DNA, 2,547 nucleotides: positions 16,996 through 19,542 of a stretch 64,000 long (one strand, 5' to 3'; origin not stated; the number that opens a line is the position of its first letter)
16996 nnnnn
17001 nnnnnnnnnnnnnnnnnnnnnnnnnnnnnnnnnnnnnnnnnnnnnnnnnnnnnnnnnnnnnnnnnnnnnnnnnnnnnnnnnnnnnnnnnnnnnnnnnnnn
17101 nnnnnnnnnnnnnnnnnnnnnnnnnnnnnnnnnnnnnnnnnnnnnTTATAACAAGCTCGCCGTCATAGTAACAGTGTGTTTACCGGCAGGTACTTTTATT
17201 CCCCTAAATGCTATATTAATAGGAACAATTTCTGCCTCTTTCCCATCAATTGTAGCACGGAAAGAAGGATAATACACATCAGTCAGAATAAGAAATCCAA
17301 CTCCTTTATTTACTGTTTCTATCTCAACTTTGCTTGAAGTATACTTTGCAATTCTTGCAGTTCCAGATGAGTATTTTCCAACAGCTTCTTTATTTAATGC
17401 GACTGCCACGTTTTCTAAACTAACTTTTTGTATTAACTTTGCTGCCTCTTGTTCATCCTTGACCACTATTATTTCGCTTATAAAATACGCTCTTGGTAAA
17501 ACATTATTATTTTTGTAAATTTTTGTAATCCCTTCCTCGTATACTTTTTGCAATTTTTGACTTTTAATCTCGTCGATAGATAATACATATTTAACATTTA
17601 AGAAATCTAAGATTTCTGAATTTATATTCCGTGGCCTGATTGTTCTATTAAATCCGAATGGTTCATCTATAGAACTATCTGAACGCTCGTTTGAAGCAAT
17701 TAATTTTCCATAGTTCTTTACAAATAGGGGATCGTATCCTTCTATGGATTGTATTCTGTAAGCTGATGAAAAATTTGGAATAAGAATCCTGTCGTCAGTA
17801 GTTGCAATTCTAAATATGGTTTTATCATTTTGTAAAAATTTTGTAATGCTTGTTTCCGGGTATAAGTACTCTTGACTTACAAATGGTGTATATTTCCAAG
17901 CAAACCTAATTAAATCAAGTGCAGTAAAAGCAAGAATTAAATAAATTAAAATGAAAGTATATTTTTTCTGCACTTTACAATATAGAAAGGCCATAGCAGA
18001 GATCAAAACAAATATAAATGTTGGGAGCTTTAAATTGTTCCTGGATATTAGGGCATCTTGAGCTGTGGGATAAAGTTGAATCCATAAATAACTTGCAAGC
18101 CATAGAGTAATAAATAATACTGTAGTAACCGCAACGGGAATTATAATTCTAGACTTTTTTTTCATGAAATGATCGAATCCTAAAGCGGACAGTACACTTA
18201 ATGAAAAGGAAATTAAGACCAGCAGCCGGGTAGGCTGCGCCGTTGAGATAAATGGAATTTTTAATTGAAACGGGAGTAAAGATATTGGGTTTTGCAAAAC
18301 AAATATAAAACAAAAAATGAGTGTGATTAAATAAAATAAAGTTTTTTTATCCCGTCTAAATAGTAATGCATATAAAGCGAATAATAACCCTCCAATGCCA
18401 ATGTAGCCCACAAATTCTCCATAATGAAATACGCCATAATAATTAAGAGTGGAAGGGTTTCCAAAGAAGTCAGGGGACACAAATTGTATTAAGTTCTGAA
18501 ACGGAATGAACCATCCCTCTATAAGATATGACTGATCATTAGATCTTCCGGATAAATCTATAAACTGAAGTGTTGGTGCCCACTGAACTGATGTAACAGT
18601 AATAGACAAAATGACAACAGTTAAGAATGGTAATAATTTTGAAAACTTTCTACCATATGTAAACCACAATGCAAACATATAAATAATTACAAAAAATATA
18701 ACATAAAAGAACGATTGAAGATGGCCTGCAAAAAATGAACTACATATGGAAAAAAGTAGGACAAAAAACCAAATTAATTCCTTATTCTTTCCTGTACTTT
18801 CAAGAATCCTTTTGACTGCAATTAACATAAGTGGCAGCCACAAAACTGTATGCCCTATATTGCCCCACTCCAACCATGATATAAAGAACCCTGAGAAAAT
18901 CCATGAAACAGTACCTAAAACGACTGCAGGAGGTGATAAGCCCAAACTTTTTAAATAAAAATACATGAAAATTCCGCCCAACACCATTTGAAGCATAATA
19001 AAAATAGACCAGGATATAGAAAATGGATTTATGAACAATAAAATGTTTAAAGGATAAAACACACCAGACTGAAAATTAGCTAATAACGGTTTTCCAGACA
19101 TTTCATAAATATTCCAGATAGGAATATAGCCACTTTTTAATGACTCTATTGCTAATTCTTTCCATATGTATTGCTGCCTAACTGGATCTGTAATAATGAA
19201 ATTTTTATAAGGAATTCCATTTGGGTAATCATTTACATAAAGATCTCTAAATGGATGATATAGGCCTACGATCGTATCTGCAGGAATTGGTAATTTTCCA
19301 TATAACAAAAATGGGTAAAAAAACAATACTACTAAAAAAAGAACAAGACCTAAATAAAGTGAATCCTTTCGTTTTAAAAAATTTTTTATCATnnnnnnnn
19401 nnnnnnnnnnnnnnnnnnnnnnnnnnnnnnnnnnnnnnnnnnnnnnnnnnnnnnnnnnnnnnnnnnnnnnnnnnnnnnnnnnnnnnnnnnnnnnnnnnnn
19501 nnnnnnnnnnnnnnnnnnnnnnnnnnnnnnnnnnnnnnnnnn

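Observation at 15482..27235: Repeated modules pairing polyprenol-P-sugar synthase (GT2) genes with YfhO-like GT-C genes, reminiscent of the CsbB-YfhO lipoteichoic-acid glycosylation system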

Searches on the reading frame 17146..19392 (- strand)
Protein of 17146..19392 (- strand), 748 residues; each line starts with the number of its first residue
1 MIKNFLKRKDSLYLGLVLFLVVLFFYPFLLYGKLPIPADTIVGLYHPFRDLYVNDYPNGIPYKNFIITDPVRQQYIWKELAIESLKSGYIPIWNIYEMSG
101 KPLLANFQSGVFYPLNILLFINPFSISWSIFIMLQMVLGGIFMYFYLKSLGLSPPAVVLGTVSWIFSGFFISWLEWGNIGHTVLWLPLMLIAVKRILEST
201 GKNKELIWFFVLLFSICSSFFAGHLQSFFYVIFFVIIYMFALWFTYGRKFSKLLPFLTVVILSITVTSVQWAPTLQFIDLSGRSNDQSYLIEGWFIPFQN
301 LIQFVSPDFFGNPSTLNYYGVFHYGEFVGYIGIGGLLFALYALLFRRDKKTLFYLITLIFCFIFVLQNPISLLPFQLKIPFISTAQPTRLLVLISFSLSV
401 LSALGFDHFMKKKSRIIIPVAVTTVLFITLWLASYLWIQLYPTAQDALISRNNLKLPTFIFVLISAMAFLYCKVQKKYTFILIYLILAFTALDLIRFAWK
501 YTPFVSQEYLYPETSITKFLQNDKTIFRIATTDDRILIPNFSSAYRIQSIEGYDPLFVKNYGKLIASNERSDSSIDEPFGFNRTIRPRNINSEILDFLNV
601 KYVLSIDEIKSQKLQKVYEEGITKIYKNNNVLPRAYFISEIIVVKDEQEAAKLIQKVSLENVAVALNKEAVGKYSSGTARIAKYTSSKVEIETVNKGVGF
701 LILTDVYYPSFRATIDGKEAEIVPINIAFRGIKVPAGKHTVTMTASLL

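Call 4: search_protein_families(library=pfam, proteins=[window:17146-19392:-], max_evalue=0.01)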
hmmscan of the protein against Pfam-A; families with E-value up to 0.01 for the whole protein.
window:17146-19392:- (748 aa): 1 family
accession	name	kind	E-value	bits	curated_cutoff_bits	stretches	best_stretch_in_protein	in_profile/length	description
PF09586.16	YfhO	-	1.8e-26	93.3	28.5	2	111-642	75-598/835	Bacterial membrane protein YfhO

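Call 9: search_protein_families(library=ncbifam, proteins=[window:17146-19392:-], max_evalue=0.001)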
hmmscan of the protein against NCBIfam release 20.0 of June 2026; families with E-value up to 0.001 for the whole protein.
window:17146-19392:- (748 aa): 0 families

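Call 16: find_homologous_proteins(query=window:17146-19392:-, max_evalue=0.00001)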
Query window:17146-19392:- (748 aa): 1544 proteins with E <= 0.00001 among 8000 candidates; the best 120 are listed.
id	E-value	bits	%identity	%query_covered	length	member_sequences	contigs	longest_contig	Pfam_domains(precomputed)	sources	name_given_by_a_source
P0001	0.0e+0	1657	100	100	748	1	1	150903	PF09586.17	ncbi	-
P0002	0.0e+0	1111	63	100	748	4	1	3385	PF09586.17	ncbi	-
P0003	0.0e+0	1085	62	100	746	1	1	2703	PF09586.17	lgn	-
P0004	0.0e+0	1084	62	100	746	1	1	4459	PF09586.17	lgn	-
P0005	7.0e-287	972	57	100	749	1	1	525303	PF09586.17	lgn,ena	-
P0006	4.5e-285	966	57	100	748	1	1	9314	PF09586.17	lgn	-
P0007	6.1e-285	966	57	100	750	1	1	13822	PF09586.17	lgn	-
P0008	4.5e-284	963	56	100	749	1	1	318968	PF09586.17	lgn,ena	-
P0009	1.1e-282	958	55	100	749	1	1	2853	PF09586.17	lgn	-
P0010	2.0e-282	957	55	100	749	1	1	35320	PF09586.17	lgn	-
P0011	8.1e-252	856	53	97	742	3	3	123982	PF09586.17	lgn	-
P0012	2.4e-251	855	53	97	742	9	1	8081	PF09586.17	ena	-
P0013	1.4e-247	842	52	98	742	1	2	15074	PF09586.17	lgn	-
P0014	1.1e-246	839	52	96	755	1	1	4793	PF09586.17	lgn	-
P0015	1.5e-246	839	52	97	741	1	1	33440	PF09586.17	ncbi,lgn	-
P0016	7.0e-243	827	52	98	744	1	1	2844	PF09586.17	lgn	-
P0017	1.5e-242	826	52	98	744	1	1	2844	PF09586.17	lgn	-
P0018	1.8e-242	825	50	98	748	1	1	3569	PF09586.17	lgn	-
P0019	7.7e-242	823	54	97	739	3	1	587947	PF09586.17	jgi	-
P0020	1.4e-239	816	51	98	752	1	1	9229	PF09586.17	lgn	-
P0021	1.2e-238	813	50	98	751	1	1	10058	PF09586.17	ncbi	ncbi:MAG: YfhO family protein [Candidatus Levyibacteriota bacterium]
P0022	1.1e-237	810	51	99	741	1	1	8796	PF09586.17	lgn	-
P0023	4.0e-237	808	51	98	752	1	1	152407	PF09586.17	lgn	-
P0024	3.6e-236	805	51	98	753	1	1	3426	PF09586.17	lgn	-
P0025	6.3e-236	804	52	98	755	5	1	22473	PF09586.17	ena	-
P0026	1.2e-234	800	51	99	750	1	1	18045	PF09586.17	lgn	-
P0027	1.9e-234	799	51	100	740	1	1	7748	PF09586.17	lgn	-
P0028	9.9e-234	796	49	98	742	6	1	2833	PF09586.17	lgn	-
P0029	3.0e-233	795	50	100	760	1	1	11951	PF09586.17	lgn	-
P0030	7.7e-233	794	50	99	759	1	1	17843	PF09586.17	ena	-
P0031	2.1e-232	792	51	98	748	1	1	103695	PF09586.17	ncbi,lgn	-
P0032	6.6e-232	790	49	98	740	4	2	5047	PF09586.17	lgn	-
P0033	5.9e-231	787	50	97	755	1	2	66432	PF09586.17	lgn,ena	-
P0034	6.7e-231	787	49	97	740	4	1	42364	PF09586.17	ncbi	-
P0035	5.4e-230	784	49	100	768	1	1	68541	PF09586.17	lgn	-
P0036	1.6e-229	783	48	97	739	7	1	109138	PF09586.17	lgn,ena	-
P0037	1.9e-229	782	50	99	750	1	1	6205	PF09586.17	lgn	-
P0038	4.2e-229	781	49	97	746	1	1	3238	PF09586.17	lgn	-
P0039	1.3e-228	780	49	98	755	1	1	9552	PF09586.17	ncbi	-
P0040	3.4e-228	778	49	98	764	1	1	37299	PF09586.17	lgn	-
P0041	8.2e-228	777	48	96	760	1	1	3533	PF09586.17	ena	-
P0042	1.3e-227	776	49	98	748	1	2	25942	PF09586.17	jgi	-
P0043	2.8e-227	775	49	99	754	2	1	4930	PF09586.17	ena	-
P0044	3.7e-227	775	48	100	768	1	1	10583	PF09586.17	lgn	-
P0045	5.4e-227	774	49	99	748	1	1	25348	PF09586.17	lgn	-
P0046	8.4e-227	774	48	100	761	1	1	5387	PF09586.17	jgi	-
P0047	9.2e-227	773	49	99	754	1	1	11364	PF09586.17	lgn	-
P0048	1.9e-226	772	49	99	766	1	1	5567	PF09586.17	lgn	-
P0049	2.0e-226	772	50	98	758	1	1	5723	PF09586.17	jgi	jgi:hypothetical protein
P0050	2.3e-226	772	49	98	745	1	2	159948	PF09586.17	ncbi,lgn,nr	ncbi:MAG TPA: YfhO family protein [Candidatus Saccharimonadales bacterium]|nr:YfhO family protein [C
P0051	2.3e-226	772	48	98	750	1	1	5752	PF09586.17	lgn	-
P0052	2.3e-226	772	49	98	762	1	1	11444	PF09586.17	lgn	-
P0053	2.3e-226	772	49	98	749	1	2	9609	PF09586.17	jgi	jgi:hypothetical protein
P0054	2.4e-226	772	49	97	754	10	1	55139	PF09586.17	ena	-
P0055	4.1e-226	771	49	96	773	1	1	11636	PF09586.17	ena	-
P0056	5.0e-226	771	48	99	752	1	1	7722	PF09586.17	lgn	-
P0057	6.5e-226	771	49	99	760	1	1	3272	PF09586.17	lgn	-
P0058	8.5e-226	770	48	96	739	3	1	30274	PF09586.17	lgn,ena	-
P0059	1.2e-225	770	49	97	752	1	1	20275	PF09586.17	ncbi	-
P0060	1.5e-225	769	49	98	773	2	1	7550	PF09586.17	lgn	-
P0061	1.5e-225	769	49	98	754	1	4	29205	PF09586.17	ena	-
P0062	1.9e-225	769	50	97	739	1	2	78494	PF09586.17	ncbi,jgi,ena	-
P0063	2.0e-225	769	48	98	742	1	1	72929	PF09586.17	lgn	-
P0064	2.2e-225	769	49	98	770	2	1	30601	PF09586.17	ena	-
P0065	2.8e-225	768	49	99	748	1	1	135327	PF09586.17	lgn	-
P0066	3.1e-225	768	48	96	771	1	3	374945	PF09586.17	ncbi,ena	ncbi:MAG: YfhO family protein [Patescibacteria group bacterium]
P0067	5.4e-225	768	49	97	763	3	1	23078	PF09586.17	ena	-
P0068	8.0e-225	767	50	96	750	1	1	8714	PF09586.17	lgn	-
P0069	8.2e-225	767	50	79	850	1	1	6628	PF09586.17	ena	-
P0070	1.1e-224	766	50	99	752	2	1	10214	PF09586.17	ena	-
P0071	1.2e-224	766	49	98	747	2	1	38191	PF09586.17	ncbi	-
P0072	1.3e-224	766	49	96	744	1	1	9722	PF09586.17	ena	-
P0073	1.3e-224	766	48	98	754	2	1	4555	PF09586.17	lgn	-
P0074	1.3e-224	766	48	98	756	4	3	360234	PF09586.17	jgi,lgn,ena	-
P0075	1.6e-224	766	48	99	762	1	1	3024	PF09586.17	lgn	-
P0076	2.0e-224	766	49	96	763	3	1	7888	PF09586.17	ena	-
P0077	2.2e-224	766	49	100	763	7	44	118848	PF09586.17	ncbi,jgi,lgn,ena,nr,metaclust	ncbi:MAG: hypothetical protein A3G66_02065 [Candidatus Levybacteria bacterium RIFCSPLOWO2_12_FULL_39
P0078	2.3e-224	765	49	96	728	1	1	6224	PF09586.17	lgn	-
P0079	2.4e-224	765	49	98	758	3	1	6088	PF09586.17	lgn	-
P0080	4.1e-224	765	50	96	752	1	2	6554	PF09586.17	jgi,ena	-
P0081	4.5e-224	765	49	97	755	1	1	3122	PF09586.17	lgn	-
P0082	5.3e-224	764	49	97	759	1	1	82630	PF09586.17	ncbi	-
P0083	5.5e-224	764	49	98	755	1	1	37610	PF09586.17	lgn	-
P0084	8.3e-224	764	49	97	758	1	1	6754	PF09586.17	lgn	-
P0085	8.4e-224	764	50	97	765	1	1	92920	PF09586.17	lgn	-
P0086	8.8e-224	764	49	95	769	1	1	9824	PF09586.17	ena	-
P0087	1.1e-223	763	49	97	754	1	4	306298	PF09586.17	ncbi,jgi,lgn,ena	-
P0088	1.1e-223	763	49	99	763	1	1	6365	PF09586.17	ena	-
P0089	1.2e-223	763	48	98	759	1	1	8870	PF09586.17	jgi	jgi:hypothetical protein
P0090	1.4e-223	763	49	98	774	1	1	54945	PF09586.17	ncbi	-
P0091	1.4e-223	763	48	97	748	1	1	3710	PF09586.17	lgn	-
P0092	2.0e-223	762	49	98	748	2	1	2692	PF09586.17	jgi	-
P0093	2.2e-223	762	49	98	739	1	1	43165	PF09586.17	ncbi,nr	ncbi:MAG: YfhO family protein [bacterium]|nr:YfhO family protein [bacterium]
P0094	2.5e-223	762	49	100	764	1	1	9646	PF09586.17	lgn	-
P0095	2.5e-223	762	49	96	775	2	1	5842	PF09586.17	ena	-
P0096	2.8e-223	762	49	98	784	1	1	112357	PF09586.17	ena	-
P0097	3.2e-223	762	49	100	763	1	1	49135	PF09586.17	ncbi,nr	ncbi:MAG: YfhO family protein [bacterium]|nr:YfhO family protein [bacterium]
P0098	3.2e-223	762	48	97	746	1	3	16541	PF09586.17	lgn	-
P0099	3.8e-223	761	48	97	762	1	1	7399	PF09586.17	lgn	-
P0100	3.8e-223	761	48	100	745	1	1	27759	PF09586.17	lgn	-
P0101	4.3e-223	761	50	95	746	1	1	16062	PF09586.17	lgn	-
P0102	5.0e-223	761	50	97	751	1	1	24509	PF09586.17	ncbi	-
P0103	5.2e-223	761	50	99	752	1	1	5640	PF09586.17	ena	-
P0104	5.4e-223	761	48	97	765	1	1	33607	PF09586.17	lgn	-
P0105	7.0e-223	761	50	97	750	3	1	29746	PF09586.17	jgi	-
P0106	7.3e-223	761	49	99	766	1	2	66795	PF09586.17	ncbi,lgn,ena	-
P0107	7.7e-223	760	50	96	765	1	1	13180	PF09586.17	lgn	-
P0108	9.0e-223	760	49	97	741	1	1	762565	PF09586.17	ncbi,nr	ncbi:MAG: YfhO family protein [Candidatus Levyibacteriota bacterium]|nr:MAG: YfhO family protein [Ca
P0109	1.0e-222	760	48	97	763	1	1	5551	PF09586.17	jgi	-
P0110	1.1e-222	760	48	97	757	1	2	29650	PF09586.17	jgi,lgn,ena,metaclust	metaclust:\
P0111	1.2e-222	760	49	99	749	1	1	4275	PF09586.17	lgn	-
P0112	1.6e-222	759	49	97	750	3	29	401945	PF09586.17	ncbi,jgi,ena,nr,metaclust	ncbi:MAG: hypothetical protein A3C30_00695 [Candidatus Levybacteria bacterium RIFCSPHIGHO2_02_FULL_4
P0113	2.2e-222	759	49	98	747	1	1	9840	PF09586.17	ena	-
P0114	2.2e-222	759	50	98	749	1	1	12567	PF09586.17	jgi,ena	-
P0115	2.3e-222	759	49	98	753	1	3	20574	PF09586.17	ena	-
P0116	2.8e-222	759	49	98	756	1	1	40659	PF09586.17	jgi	jgi:hypothetical protein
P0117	3.4e-222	758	47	96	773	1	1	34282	PF09586.17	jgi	-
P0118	3.6e-222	758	48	99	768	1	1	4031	PF09586.17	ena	-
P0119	4.2e-222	758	49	99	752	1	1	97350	PF09586.17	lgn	-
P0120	4.2e-222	758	49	97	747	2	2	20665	PF09586.17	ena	-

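Call 19: find_encoding_contigs(protein=P0001, flank=3000, max_places=2)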
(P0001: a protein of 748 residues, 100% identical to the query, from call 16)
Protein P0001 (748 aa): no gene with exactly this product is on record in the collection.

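Call 20: find_encoding_contigs(protein=P0005, flank=10000, max_places=2)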
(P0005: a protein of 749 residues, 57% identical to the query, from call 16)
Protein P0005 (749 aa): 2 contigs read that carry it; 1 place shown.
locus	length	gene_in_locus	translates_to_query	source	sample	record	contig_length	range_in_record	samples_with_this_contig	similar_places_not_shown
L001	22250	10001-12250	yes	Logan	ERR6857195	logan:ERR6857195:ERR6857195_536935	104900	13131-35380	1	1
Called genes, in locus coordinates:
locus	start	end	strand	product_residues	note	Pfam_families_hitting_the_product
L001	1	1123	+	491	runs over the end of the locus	PF01943:Polysacc_synt, PF13440:Polysacc_synt_3, PF01554:MatE (weak)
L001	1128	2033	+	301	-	PF00535:Glycos_transf_2, PF10111:Glyco_tranf_2_2 (weak)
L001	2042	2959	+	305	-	PF00535:Glycos_transf_2, PF13632:Glyco_trans_2_3 (weak), PF13641:Glyco_tranf_2_3 (weak)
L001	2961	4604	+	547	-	PF09586:YfhO (faint), PF10131:PTPS_related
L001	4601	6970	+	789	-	PF09586:YfhO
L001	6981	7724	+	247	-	PF00535:Glycos_transf_2, PF10111:Glyco_tranf_2_2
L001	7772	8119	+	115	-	PF07784:DUF1622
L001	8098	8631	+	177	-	-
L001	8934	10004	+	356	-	PF00534:Glycos_transf_1, PF13692:Glyco_trans_1_4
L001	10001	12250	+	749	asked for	PF09586:YfhO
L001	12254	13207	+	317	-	PF00535:Glycos_transf_2, PF13641:Glyco_tranf_2_3, PF13632:Glyco_trans_2_3 (weak)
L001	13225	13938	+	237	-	PF00535:Glycos_transf_2, PF10111:Glyco_tranf_2_2 (weak), PF13641:Glyco_tranf_2_3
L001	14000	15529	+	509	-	PF00982:Glyco_transf_20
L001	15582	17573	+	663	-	-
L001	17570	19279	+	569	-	PF13231:PMT_2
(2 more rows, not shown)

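Call 31: find_related_loci(query=A1, collection=genome_contigs, flank=10000)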
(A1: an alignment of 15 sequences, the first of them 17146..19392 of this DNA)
Query A1 (748 aa) in genome_contigs; peptide patterns used: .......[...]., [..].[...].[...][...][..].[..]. (x = any residue, [..] = any of these).
462 stretches matched a pattern; 452 encode a relative of the query (tblastn E <= 1e-3); the best 80 are kept; 80 distinct loci.
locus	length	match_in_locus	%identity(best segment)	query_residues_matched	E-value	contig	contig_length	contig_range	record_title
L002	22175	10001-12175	53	21-747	0e+0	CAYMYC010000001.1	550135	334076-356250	MAG TPA_asm: uncultured Gammaproteobacteria bacterium isolate binchicken_co128_232 genome assembly, contig: NODE_4_lengt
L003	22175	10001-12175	54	21-747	0e+0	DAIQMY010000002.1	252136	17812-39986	MAG TPA_asm: Candidatus Levyibacteriota bacterium isolate CTOTU2445 NODE_12_length_252136_cov_8.324423, whole genome sho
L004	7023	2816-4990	54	21-747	0e+0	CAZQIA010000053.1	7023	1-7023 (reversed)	MAG TPA_asm: uncultured Gammaproteobacteria bacterium isolate SRP173033_co3_77 genome assembly, contig: NODE_15590_lengt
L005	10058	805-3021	50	16-747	0e+0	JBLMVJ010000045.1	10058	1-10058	MAG: Candidatus Levyibacteriota bacterium isolate MAG318 PRJNA960887_bin9_renamed_44, whole genome shotgun sequence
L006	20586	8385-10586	51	16-748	0e+0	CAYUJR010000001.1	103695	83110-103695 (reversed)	MAG TPA_asm: uncultured Gammaproteobacteria bacterium isolate SRP090828_co2_75 genome assembly, contig: NODE_73_length_1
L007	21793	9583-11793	50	21-747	0e+0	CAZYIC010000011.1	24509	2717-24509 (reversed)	MAG TPA_asm: uncultured Gammaproteobacteria bacterium isolate binchicken_co38_456 genome assembly, contig: NODE_4213_len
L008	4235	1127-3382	49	1-747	0e+0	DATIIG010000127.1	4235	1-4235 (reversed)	MAG TPA_asm: Candidatus Saccharimonadales bacterium isolate SMAG_U15658 k141_397713, whole genome shotgun sequence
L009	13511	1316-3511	49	27-746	0e+0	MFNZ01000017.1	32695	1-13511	MAG: Candidatus Levybacteria bacterium RIFCSPHIGHO2_02_FULL_37_13 rifcsphigho2_02_scaffold_1676, whole genome shotgun se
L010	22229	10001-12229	48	25-746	0e+0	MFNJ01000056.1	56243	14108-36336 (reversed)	MAG: Candidatus Levybacteria bacterium RIFCSPHIGHO2_01_FULL_36_15 rifcsphigho2_01_scaffold_899, whole genome shotgun seq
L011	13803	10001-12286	48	4-747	0e+0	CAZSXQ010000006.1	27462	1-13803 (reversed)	MAG TPA_asm: uncultured Gammaproteobacteria bacterium isolate SRP011637_co1_148 genome assembly, contig: NODE_418_length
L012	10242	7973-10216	49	9-747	0e+0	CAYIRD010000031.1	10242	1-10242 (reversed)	MAG TPA_asm: uncultured Gammaproteobacteria bacterium isolate ERP119705_co24_323 genome assembly, contig: NODE_9265_leng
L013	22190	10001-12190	50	21-747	0e+0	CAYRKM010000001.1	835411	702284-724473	MAG TPA_asm: uncultured Gammaproteobacteria bacterium isolate SRP292972_co1_108 genome assembly, contig: NODE_7_length_8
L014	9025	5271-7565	48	3-747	0e+0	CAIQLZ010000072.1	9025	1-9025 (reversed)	MAG: Candidatus Levybacteria bacterium isolate AM-lipid-01-D9_bin-0046 genome assembly, contig: bin-0046:072/107, whole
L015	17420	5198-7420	48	17-747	0e+0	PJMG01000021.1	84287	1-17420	MAG: Candidatus Levyibacteriota bacterium isolate Amazon_FNV_2010_10_8_1 contig_75_12646742_length_84287_multi_4_in_0_ou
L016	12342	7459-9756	47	14-747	0e+0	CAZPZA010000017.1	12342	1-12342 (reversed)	MAG TPA_asm: uncultured Gammaproteobacteria bacterium isolate binchicken_co21_463 genome assembly, contig: NODE_3785_len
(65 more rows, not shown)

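Call 47: predict_structure(alignment_id=A2)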
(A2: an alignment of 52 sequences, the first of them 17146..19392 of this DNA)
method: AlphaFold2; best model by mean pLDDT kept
length: 748 residues; sequences in the alignment: 52
mean_pLDDT: 89.1   pTM: 0.89
mean pLDDT of the five models: 89.1, 87.4, 87.4, 85.7, 84.9
residues with pLDDT >= 90: 484; 70-90: 216; 50-70: 42; < 50: 6
segments of 3 or more residues with pLDDT < 50: 1-6
pLDDT, mean of each block of 10 residues (from residue 1): 51 95 94 86 88 81 59 83 84 78 79 91 93 96 98 97 95 86 97 95 94 97 90 96 92 94 93 80 70 86 92 77 81 97 96 97 92 80 78 97 98 94 96 92 91 95 97 91 96 89 81 94 93 87 91 70 89 83 76 92 95 95 95 95 93 92 86 91 89 95 89 95 92 96 85
secondary structure, 60 per line:
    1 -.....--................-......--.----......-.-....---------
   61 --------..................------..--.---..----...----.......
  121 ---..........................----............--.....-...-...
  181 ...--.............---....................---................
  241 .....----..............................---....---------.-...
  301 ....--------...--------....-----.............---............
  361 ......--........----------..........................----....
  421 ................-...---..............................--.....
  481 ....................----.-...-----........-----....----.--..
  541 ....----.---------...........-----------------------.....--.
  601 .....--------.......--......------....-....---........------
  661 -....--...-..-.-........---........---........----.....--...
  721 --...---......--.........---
elements in order (helices of 4 or more, strands of 3 or more residues): H2-6 H9-24 H26-31 H39-44 H48-51 H69-86 H114-120 H124-149 H154-165 H168-172 H178-183 H186-198 H202-221 H225-245 H250-279 H283-286 H298-304 H324-327 H333-345 H349-365 H369-376 H387-412 H417-436 H444-473 H476-500 H515-522 E528-531 H539-544 H559-569 H593-597 E600-605 E614-620 E623-628 E635-638 E640-643 H647-654 E662-665 E677-684 E688-695 E699-706 E711-715 E718-720 E723-725 E729-734 E737-745
